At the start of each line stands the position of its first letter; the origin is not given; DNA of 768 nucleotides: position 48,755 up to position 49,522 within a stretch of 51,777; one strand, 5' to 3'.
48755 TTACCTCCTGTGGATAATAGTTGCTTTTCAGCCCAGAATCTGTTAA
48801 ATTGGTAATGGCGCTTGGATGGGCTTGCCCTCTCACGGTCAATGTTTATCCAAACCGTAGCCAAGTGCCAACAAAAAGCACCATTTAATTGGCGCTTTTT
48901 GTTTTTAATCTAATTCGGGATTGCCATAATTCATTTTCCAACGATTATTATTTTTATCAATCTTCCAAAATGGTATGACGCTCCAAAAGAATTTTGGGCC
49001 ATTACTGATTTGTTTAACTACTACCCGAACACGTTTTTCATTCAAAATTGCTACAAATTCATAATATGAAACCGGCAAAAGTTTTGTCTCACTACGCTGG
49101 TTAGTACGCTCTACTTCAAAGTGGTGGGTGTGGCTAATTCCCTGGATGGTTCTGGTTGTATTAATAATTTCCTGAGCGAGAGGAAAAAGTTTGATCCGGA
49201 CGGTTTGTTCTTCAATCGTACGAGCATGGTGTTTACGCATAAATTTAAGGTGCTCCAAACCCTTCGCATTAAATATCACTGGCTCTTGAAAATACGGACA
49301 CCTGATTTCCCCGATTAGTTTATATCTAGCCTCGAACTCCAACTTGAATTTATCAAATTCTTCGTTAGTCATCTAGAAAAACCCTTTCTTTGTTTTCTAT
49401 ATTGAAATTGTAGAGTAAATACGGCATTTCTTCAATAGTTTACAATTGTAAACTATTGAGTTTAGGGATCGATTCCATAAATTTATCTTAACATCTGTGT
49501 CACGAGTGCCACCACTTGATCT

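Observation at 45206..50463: AT-rich ~5-kb accessory island stacking PanA-type, Fic and RhuM-Doc modules with an orphan EcoRI-like methylase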

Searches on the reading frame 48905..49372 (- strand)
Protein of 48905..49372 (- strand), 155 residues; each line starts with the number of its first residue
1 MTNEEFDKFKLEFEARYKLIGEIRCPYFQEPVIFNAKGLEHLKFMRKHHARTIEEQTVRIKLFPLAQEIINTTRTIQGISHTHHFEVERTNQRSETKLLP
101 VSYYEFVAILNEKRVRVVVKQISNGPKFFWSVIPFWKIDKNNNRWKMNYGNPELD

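Call 3: search_protein_families(library=pfam, proteins=[window:48905-49372:-], max_evalue=0.01)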
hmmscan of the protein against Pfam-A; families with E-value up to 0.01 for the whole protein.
window:48905-49372:- (155 aa): 0 families

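Call 4: search_protein_families(library=padloc, proteins=[window:48905-49372:-], max_evalue=0.01)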
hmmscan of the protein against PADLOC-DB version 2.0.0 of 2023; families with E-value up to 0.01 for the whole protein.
window:48905-49372:- (155 aa): 0 families

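Call 5: search_protein_families(library=ncbifam, proteins=[window:48905-49372:-], max_evalue=0.01)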
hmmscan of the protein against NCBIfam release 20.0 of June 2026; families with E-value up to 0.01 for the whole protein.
window:48905-49372:- (155 aa): 0 families

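Call 19: search_protein_families(library=pfam, proteins=[window:48905-49372:-], max_evalue=10)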
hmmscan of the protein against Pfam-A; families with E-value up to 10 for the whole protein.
window:48905-49372:- (155 aa): 0 families

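Call 20: search_protein_families(library=phrogs, proteins=[window:48905-49372:-], max_evalue=0.1)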
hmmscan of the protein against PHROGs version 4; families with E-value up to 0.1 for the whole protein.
window:48905-49372:- (155 aa): 1 family
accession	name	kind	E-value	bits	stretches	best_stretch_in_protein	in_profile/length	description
phrog_12907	-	unknown function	0.072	14.1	0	33-80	4-50/93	-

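Call 21: search_solved_structures(query=window:48905-49372:-, max_evalue=10)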
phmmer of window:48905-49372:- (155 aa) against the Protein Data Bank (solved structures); distinct sequences matched with E-value up to 10: 3.
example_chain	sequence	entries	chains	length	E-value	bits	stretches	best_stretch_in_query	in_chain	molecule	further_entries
4dgw_B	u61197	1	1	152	0.66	13.1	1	37-127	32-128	Pre-mRNA-splicing factor PRP21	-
3mcx_A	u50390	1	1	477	1.1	12.4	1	5-77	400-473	SusD superfamily protein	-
7csx_A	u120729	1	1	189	1.2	12.3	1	13-85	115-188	RNA-binding protein 45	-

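Call 23: find_homologous_proteins(query=window:48905-49372:-, max_evalue=0.001)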
Query window:48905-49372:- (155 aa): 73 proteins with E <= 0.001 among 83 candidates.
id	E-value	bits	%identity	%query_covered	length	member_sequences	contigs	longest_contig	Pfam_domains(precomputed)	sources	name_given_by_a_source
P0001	2.0e-98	344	99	100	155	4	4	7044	-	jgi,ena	-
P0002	1.3e-70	254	71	100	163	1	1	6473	-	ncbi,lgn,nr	ncbi:MAG: hypothetical protein Q8R55_06295 [Candidatus Taylorbacteria bacterium]|nr:hypothetical pro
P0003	3.8e-70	253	70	100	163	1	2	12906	-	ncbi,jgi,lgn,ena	-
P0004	6.3e-69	249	68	100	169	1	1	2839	-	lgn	-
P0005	3.8e-68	246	69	100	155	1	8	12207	-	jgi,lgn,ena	-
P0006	8.9e-67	242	66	100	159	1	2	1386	-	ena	-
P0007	1.1e-66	241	68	100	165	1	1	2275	-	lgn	-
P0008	1.5e-66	241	68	100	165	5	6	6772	-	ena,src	-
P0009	6.6e-66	239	68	100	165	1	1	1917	-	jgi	-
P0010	2.2e-65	237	67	100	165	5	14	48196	-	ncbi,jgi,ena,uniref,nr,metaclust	ncbi:MAG: hypothetical protein A3C61_01225 [Candidatus Yanofskybacteria bacterium RIFCSPHIGHO2_02_FU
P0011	1.5e-64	234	67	100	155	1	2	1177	-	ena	-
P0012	8.5e-58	213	64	97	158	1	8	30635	-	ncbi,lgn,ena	-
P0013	5.8e-57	210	60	100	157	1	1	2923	-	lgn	-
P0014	7.0e-56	206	58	100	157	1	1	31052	-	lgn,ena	-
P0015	1.7e-54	202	60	99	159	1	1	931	-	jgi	jgi:hypothetical protein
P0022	1.8e-51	192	54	100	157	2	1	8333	PF18798.7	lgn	-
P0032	3.2e-50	188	53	100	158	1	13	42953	-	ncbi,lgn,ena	-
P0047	8.7e-49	183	56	99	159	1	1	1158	-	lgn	-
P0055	4.7e-48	181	52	100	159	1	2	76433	-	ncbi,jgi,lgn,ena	-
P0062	1.4e-45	173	53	90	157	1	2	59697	-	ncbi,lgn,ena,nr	ncbi:MAG: hypothetical protein KAR54_01995 [Candidatus Pacebacteria bacterium]|nr:hypothetical prote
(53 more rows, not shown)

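Call 26: search_solved_structures(query=A1, max_evalue=10)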
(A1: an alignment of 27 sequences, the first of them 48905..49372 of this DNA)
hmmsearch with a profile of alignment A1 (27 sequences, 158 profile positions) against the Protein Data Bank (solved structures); distinct sequences matched with E-value up to 10: 0.

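Call 27: search_protein_families(library=pfam, alignment_id=A1, max_evalue=1)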
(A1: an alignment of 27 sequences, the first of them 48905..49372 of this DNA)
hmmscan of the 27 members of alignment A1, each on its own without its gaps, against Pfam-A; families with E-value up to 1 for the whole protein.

A. member 1, window:48905-49372:- (155 aa): 0 families

B. families by the number of members that match (of 27 scanned): 15 families
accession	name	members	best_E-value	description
PF18798.6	LPD3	10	5.7e-06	Large polyvalent protein-associated domain 3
PF23318.1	DUF7085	3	0.024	Domain of unknown function (DUF7085)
PF22724.1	NCAB1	2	0.004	NACHT C-terminal Alpha/Beta 1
PF17478.7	VP4_helical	2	0.0064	Rotavirus VP4 helical domain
PF18803.6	CxC2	2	0.033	CxC2 like cysteine cluster associated with KDZ transposases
PF23571.1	GH3_M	1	0.016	GH3 family central domain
PF19111.5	DUF5798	1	0.042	Family of unknown function (DUF5798)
PF08224.16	DUF1719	1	0.088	Domain of unknown function (DUF1719)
PF00232.24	Glyco_hydro_1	1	0.09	Glycosyl hydrolase family 1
PF13228.11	DUF4037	1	0.11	Domain of unknown function (DUF4037)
PF07368.16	DUF1487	1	0.13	Protein of unknown function (DUF1487)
PF05238.18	CENP-N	1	0.13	Kinetochore protein CHL4 like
PF20612.3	SHOCT_2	1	0.17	SHOCT domain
PF14648.11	FAM91_C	1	0.17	FAM91 C-terminus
PF01595.25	CNNM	1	0.24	Cyclin M transmembrane N-terminal domain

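Call 28: find_encoding_contigs(protein=P0010, flank=6000, max_places=2)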
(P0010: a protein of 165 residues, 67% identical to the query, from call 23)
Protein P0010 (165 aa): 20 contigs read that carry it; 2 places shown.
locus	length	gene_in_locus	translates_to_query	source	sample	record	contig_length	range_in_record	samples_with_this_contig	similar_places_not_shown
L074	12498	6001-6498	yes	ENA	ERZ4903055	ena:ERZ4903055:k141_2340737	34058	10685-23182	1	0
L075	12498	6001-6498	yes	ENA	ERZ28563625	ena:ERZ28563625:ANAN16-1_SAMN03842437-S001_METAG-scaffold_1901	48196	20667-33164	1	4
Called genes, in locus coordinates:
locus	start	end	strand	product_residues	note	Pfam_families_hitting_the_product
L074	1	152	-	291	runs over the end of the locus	PF00892:EamA (weak)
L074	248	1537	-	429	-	PF00232:Glyco_hydro_1, PF00331:Glyco_hydro_10 (faint)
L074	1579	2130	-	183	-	PF10463:Peptidase_U49 (faint)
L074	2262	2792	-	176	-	PF00254:FKBP_C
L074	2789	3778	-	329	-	PF18920:DUF5671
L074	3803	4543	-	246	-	PF13098:Thioredoxin_2 (faint), PF13462:Thioredoxin_4, PF01323:DSBA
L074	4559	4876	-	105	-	-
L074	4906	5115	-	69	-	-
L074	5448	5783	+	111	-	-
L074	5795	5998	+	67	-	PF09954:DUF2188 (faint)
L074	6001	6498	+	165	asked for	-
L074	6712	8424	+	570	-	PF03266:NTPase_1 (faint), PF05970:PIF1, PF13191:AAA_16 (faint), PF13245:AAA_19, PF13401:AAA_22 (weak), PF13604:AAA_30, PF21530:Pif1_2B_dom (weak), PF14493:HTH_40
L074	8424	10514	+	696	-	PF22548:AEP-TOTE, PF18766:SWI2_SNF2 (weak), PF00176:SNF2-rel_dom (weak), PF00270:DEAD, PF04851:ResIII, PF00271:Helicase_C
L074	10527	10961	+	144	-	PF01652:IF4E (weak), PF08939:Bles03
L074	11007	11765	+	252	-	-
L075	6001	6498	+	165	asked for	-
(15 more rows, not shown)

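Call 29: find_encoding_contigs(protein=P0055, flank=6000, max_places=2)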
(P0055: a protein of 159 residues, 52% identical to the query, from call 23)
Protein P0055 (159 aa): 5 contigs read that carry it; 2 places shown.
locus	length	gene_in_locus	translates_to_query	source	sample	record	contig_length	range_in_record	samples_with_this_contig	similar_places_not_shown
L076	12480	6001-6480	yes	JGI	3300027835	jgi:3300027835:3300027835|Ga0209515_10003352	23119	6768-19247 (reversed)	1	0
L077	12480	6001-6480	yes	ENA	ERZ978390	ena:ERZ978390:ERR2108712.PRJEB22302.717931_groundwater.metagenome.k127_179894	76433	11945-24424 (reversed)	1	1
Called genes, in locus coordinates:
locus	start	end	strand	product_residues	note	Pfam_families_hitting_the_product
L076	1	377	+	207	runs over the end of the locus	PF00551:Formyl_trans_N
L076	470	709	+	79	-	PF00462:Glutaredoxin, PF13417:GST_N_3 (weak)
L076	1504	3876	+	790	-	PF04313:HSDR_N (weak), PF13588:HSDR_N_2 (weak), PF00270:DEAD, PF04851:ResIII, PF18766:SWI2_SNF2, PF08463:EcoEI_R_C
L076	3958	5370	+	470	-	PF12161:HsdM_N, PF02384:N6_Mtase, PF01170:UPF0020 (weak), PF20473:MmeI_Mtase (faint), PF07669:Eco57I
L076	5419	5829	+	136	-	PF02452:PemK_toxin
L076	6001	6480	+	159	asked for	-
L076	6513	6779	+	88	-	-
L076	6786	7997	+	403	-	PF06114:Peptidase_M78 (weak)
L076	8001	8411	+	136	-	-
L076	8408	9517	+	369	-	PF01420:Methylase_S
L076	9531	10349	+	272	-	PF06414:Zeta_toxin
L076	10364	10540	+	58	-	-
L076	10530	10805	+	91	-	PF01420:Methylase_S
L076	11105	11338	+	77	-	-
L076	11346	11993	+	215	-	PF02661:Fic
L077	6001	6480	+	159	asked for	-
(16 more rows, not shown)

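Call 30: find_encoding_contigs(protein=P0062, flank=6000, max_places=2)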
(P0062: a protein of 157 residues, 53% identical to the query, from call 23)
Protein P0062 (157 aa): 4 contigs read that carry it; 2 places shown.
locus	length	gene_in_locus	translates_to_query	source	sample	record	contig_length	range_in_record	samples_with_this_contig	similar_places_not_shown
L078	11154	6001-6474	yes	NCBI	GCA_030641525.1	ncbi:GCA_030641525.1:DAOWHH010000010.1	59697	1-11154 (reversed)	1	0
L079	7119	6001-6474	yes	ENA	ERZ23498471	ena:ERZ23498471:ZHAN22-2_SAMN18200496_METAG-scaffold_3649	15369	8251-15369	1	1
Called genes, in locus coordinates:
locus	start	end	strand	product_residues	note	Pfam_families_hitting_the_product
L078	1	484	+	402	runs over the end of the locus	PF26514:DUF8173 (weak)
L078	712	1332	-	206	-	PF02525:Flavodoxin_2, PF03358:FMN_red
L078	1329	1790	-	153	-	PF02643:DUF192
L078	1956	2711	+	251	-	PF00156:Pribosyltran (weak)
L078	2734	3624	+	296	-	PF00215:OMPdecase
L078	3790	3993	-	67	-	-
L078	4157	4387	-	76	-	-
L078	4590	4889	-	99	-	-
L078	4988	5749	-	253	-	PF00565:SNase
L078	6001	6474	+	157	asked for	-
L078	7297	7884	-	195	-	-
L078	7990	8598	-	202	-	-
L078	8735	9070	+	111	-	-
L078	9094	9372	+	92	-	PF09827:CRISPR_Cas2 (weak)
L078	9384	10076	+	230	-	PF09573:RE_TaqI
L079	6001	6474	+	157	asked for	-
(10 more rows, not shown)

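Call 31: find_encoding_contigs(protein=P0032, flank=6000, max_places=2)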
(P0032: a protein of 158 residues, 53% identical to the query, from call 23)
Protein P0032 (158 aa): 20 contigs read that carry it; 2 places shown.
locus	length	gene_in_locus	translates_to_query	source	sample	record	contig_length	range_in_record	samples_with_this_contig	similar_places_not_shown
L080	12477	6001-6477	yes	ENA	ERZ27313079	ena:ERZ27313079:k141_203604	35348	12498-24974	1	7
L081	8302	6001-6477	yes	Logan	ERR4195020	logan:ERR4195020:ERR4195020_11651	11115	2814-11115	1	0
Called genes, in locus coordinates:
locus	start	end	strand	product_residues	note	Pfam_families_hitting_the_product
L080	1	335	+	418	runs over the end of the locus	PF00595:PDZ, PF13180:PDZ_2, PF17820:PDZ_6, PF03572:Peptidase_S41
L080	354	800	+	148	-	PF01281:Ribosomal_L9_N, PF03948:Ribosomal_L9_C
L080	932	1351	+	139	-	PF00293:NUDIX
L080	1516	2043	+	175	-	PF06414:Zeta_toxin, PF13671:AAA_33 (weak)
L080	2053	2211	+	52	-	-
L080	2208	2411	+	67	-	-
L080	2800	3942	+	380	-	PF13784:Fic_N, PF02661:Fic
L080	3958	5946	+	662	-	PF12161:HsdM_N, PF02384:N6_Mtase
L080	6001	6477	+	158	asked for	-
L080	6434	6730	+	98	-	-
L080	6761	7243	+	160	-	-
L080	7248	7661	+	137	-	-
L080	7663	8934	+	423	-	PF01420:Methylase_S (weak)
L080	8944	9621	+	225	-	PF00089:Trypsin (weak), PF13365:Trypsin_2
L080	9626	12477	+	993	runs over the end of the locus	PF04313:HSDR_N, PF00270:DEAD, PF04851:ResIII, PF18766:SWI2_SNF2, PF22679:T1R_D3-like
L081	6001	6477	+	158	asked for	-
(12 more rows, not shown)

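Call 32: predict_structure(alignment_id=A1)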
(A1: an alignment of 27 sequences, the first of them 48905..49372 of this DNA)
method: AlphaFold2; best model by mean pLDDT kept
length: 155 residues; sequences in the alignment: 27
mean_pLDDT: 87.6   pTM: 0.80
mean pLDDT of the five models: 87.6, 86.8, 83.9, 82.8, 78.2
residues with pLDDT >= 90: 82; 70-90: 64; 50-70: 9; < 50: 0
segments of 3 or more residues with pLDDT < 50: none
pLDDT, mean of each block of 10 residues (from residue 1): 89 92 93 92 83 89 92 92 86 86 92 89 94 78 72 80
secondary structure, 60 per line:
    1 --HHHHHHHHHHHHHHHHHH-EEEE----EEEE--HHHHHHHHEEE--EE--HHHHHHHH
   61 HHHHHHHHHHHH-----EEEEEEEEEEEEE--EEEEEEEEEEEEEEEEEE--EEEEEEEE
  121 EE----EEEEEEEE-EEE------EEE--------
elements in order: H3-20 E22-25 E30-33 H36-43 E44-46 H53-72 E78-90 E93-110 E113-122 E127-134 E136-138 E145-147

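Call 42: fold_search(model_id=the predicted structure, library=pdb)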
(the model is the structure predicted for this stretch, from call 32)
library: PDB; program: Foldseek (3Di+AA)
matches with E <= 10: 426; with E <= 0.001: 0
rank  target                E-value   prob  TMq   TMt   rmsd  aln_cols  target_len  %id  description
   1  3oxa_C                1.8e-01  0.11  0.17  0.20  13.3       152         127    8  Crystal Structure of Ketosteroid Isomerase D40N/C69S/C81S/C97S/M116C-CN from P. putida (released 2011-09-21)
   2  1e3r_B                2.1e-01  0.11  0.17  0.20  12.9       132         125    9  Crystal structure of ketosteroid isomerase mutant D40N (D38N TI numbering) from Pseudomonas putida complexed with andr (released 2001-03-05)
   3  7ry4_B                2.2e-01  0.13  0.19  0.22  14.6       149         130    9  Multi-conformer model of Ketosteroid Isomerase Y57F/D40N mutant from Pseudomonas Putida (pKSI) bound to a transition s (released 2022-11-09)
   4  5kp4_B                2.8e-01  0.09  0.18  0.20  13.8       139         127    9  Crystal Structure of Ketosteroid Isomerase from Pseudomonas putida (pKSI) bound to 19-nortestosterone (released 2016-09-07)
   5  5kp3_B                3.0e-01  0.11  0.19  0.22  12.8       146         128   10  Crystal Structure of Ketosteroid Isomerase from Pseudomonas putida (pKSI) bound to Equilenin; D40N, Y57(Cl-Y) (released 2016-09-07)
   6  3owu_A                3.1e-01  0.07  0.17  0.18  13.5       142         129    8  Crystal Structure of Ketosteroid Isomerase D40N/C69S/C81S/C97S/F86C-CN from P. putida with Bound Equilenin (released 2011-09-21)
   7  3a76_C                3.3e-01  0.14  0.20  0.21  11.7       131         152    7  The crystal structure of LinA (released 2010-09-15)
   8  3fzw_B                3.3e-01  0.09  0.17  0.20  14.2       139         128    8  Crystal Structure of Ketosteroid Isomerase D40N-D103N from Pseudomonas putida (pKSI) with bound equilenin (released 2009-06-02)
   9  8p0w_A                3.5e-01  0.12  0.19  0.16  23.2       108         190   13  Structure of the human Commander complex COMMD ring (released 2024-03-20)
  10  7rxf_B                3.8e-01  0.08  0.16  0.19  15.6       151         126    9  Multi-conformer model of Apo Ketosteroid Isomerase Y57F mutant from Pseudomonas Putida (pKSI) at 250 K (released 2022-11-09)
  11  8p0w_H                4.0e-01  0.15  0.21  0.19  21.8        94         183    8  Structure of the human Commander complex COMMD ring (released 2024-03-20)
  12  3t8n_B                4.0e-01  0.10  0.19  0.21  12.7       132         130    8  Crystal structure of ketosteroid isomerase Y16AD103A from Pseudomonas putida (released 2011-11-23)
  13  6f4y_A                4.2e-01  0.08  0.17  0.19  12.8       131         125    8  CRYSTAL STRUCTURE OF KETOSTEROID ISOMERASE VARIANT D103S (released 2018-05-23)
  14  5kp1_C                4.5e-01  0.10  0.19  0.23  14.1       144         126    9  Crystal Structure of Ketosteroid Isomerase from Pseudomonas putida (pKSI) bound to Equilenin; D40N, Y16(Cl-Y) (released 2016-09-07)
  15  3t8n_A                4.5e-01  0.09  0.18  0.21  12.9       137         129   10  Crystal structure of ketosteroid isomerase Y16AD103A from Pseudomonas putida (released 2011-11-23)
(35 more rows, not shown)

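Call 68: find_related_loci(query=A1, collection=metagenome_contigs, flank=5000)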
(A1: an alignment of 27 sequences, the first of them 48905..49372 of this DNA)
Query A1 (155 aa) in metagenome_contigs; peptide patterns used: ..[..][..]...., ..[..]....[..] (x = any residue, [..] = any of these).
303 stretches matched a pattern; 233 encode a relative of the query (tblastn E <= 1e-3); the best 80 are kept; 80 distinct loci.
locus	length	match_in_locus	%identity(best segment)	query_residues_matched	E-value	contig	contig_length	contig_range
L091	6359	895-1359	70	1-155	3e-75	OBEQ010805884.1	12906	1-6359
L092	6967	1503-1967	68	1-155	5e-73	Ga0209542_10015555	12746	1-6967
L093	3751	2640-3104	69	1-155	5e-73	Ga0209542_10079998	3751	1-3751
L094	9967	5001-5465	67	1-155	1e-70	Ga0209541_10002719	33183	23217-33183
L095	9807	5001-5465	67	1-155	1e-70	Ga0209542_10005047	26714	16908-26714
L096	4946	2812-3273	58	2-155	8e-59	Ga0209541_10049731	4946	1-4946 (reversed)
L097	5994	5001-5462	58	2-155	8e-59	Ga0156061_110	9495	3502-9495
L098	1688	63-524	58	2-155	1e-60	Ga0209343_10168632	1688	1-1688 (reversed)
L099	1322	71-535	52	1-155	2e-60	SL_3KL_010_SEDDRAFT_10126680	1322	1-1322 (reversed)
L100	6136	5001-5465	55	1-155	3e-57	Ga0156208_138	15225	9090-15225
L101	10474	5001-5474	58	2-155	5e-57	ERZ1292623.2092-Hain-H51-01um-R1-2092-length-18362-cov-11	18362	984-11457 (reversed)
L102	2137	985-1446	55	2-155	3e-57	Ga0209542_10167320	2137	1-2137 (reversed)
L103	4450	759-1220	55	2-155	4e-56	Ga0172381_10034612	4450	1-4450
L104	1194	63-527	54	1-155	6e-59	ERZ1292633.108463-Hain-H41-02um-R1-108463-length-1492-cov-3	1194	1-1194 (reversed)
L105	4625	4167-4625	54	1-153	1e-55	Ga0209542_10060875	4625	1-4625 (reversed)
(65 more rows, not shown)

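Call 69: find_related_loci(query=A1, collection=viral_contigs, flank=5000)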
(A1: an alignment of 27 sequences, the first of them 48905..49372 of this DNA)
Query A1 (155 aa) in viral_contigs; peptide patterns used: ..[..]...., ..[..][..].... (x = any residue, [..] = any of these).
45 stretches matched a pattern, but none encodes a relative of the query by tblastn (E <= 1e-3).

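Call 89: fold_search(model_id=the predicted structure, library=viral)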
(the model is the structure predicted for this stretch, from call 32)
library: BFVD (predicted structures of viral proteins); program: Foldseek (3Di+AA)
matches with E <= 10: 710; with E <= 0.001: 0
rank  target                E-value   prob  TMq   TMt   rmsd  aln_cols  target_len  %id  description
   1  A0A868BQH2            3.5e-02  0.35  0.25  0.21  15.0       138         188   13  (no name in the UniProt tables at hand)
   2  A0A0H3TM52            5.0e-02  0.57  0.22  0.19   8.7        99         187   12  (no name in the UniProt tables at hand)
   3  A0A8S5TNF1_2          6.7e-02  0.98  0.52  0.09   5.1       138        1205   14  Large polyvalent protein-associated domain-containing protein [Podoviridae sp. ct90d35]
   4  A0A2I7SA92            6.7e-02  0.44  0.17  0.16  11.2        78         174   14  (no name in the UniProt tables at hand)
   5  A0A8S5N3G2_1          1.1e-01  0.60  0.34  0.08   7.5       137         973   19  Large polyvalent protein-associated domain 3 [Podoviridae sp. ctzMH52]
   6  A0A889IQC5            1.3e-01  0.23  0.18  0.25  14.8        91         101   18  (no name in the UniProt tables at hand)
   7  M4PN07                1.7e-01  0.13  0.13  0.17  16.0       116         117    9  Uncharacterized protein [Sulfitobacter phage phiCB2047-B]
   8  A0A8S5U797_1          2.1e-01  0.80  0.40  0.08   6.4       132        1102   12  Large polyvalent protein-associated domain 3 (Fragment) [Podoviridae sp. ctngc57]
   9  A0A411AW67            2.1e-01  0.41  0.20  0.23   9.5        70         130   16  Uncharacterized protein [Pantoea phage vB_PagM_LIET2]
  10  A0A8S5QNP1            2.3e-01  0.82  0.44  0.36   5.8       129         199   16  Large polyvalent protein-associated domain 3 [Siphoviridae sp. ctJ3t72]
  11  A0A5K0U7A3            2.3e-01  0.35  0.20  0.19   9.3        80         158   15  Uncharacterized protein [Yasminevirus sp. GU-2018]
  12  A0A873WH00            2.9e-01  0.18  0.18  0.13  12.1       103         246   11  Uncharacterized protein [Klebsiella phage Miami]
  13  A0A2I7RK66            3.5e-01  0.10  0.18  0.15  15.7       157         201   13  (no name in the UniProt tables at hand)
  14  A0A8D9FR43            4.4e-01  0.54  0.30  0.31   8.5        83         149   13  Uncharacterized protein [uncultured marine phage]
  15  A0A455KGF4            4.4e-01  0.51  0.29  0.29   4.0        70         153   11  Uncharacterized protein [Anticarsia gemmatalis multiple nucleopolyhedrovirus]
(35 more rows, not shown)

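Call 104: search_protein_families(library=padloc, proteins=[P0010], max_evalue=0.001)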
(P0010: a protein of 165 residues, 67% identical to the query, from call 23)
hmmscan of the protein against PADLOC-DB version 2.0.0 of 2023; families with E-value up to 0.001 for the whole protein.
P0010 (165 aa): 0 families
